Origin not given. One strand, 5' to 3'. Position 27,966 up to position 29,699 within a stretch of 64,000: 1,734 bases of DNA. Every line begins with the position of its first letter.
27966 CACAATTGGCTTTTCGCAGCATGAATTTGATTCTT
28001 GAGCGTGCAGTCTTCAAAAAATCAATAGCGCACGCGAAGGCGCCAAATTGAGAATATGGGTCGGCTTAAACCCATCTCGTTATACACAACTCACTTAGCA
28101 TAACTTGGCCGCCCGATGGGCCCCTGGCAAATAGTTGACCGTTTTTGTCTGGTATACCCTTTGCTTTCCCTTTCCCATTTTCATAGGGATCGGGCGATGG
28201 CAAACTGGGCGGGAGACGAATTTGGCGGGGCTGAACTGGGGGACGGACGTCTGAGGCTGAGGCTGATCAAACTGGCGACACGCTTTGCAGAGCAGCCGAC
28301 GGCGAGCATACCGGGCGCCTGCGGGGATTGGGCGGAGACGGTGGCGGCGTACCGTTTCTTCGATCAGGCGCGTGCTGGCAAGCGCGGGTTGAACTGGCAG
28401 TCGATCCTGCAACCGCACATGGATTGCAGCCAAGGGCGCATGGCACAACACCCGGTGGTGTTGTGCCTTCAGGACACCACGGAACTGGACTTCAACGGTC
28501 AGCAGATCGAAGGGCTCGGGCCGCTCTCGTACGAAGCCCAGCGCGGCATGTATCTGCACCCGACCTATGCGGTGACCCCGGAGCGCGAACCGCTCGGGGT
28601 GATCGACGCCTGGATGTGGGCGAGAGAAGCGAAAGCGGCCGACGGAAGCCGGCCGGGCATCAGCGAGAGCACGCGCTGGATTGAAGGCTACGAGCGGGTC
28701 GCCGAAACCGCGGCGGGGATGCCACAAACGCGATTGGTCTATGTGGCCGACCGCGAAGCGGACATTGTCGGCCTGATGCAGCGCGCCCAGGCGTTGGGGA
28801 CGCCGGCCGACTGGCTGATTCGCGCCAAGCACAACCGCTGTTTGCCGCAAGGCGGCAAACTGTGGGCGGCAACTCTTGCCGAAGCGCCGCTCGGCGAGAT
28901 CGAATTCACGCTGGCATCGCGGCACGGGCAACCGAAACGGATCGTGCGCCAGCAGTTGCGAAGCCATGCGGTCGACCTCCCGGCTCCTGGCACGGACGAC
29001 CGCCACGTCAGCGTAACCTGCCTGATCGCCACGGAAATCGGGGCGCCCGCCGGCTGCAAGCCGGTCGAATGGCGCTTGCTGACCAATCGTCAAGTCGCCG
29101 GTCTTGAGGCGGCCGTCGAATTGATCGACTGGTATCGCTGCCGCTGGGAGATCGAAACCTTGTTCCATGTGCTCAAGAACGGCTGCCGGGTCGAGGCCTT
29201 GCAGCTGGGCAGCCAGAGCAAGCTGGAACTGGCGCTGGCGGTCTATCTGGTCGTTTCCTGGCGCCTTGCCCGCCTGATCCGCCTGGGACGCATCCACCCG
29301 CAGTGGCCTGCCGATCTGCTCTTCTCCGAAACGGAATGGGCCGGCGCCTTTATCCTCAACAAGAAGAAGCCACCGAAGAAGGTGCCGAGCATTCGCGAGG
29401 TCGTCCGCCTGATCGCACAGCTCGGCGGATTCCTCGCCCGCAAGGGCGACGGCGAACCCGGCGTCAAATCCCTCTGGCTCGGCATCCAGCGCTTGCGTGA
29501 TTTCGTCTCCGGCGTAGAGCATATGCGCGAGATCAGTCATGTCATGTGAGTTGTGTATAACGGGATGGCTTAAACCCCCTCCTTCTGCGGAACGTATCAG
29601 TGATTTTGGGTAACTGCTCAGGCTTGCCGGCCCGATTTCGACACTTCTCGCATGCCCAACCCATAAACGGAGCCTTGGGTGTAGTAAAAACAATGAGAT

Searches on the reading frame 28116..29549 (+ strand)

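Call 34: search_protein_families(library=pfam, proteins=[window:28116-29549:+])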
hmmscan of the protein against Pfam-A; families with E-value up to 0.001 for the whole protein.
window:28116-29549:+ (477 aa): 3 families
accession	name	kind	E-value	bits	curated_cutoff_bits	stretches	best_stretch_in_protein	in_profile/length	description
PF02281.22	Dimer_Tnp_Tn5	-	1.3e-31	109.3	26.7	1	379-474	1-96/99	Transposase Tn5 dimerisation domain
PF14706.11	Tnp_DNA_bind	-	7.9e-24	83.6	24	1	30-86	1-57/58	Transposase DNA-binding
PF01609.27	DDE_Tnp_1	-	1.2e-07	32.2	23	1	205-377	76-194/200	Transposase DDE domain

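Call 35: search_protein_families(library=padloc, proteins=[window:28116-29549:+])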
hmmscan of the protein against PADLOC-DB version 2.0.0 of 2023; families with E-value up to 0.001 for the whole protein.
window:28116-29549:+ (477 aa): 0 families
